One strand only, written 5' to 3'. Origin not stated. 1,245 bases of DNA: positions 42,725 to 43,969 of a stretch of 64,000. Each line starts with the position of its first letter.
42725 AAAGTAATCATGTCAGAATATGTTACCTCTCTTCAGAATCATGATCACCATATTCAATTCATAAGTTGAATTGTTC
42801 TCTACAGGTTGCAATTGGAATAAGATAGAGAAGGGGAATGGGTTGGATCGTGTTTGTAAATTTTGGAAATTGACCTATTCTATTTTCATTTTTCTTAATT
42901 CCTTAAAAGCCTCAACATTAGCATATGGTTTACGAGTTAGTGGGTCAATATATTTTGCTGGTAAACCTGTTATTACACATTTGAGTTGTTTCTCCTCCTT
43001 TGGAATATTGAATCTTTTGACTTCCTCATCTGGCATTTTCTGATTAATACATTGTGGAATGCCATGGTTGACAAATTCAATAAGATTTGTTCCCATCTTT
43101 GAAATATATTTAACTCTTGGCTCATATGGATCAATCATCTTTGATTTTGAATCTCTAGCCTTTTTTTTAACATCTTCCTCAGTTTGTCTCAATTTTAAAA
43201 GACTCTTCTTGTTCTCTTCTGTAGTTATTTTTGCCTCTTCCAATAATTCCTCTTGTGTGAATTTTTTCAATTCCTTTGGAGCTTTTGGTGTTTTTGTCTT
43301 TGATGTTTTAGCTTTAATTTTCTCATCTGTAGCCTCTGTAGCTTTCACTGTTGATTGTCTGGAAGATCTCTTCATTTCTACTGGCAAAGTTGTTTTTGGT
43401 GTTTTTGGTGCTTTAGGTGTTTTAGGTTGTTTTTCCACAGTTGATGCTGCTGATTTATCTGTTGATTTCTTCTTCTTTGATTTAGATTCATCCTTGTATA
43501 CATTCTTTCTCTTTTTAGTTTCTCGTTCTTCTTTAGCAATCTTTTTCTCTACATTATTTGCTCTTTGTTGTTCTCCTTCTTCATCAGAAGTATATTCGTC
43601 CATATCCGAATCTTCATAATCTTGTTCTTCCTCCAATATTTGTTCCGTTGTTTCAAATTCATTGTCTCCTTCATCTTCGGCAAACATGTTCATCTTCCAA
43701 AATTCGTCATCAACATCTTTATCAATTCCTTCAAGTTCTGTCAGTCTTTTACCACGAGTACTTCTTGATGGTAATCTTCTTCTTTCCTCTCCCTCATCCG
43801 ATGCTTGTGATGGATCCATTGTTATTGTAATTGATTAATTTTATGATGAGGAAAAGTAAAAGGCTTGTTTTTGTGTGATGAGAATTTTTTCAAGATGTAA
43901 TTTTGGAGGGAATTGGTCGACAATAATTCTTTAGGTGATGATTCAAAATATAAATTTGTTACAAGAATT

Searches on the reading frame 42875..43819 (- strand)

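Call 73: search_protein_families(library=pfam, proteins=[window:42875-43819:-], max_evalue=0.00001)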
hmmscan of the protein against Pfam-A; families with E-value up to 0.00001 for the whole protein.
window:42875-43819:- (314 aa): 2 families
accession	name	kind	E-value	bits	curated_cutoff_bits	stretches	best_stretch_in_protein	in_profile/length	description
PF05764.18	YL1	-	6.1e-33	115.4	29.2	1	17-240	2-239/239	YL1 nuclear protein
PF08265.16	YL1_C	-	8.4e-15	54.7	22.6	1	280-308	1-29/29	YL1 nuclear protein C-terminal domain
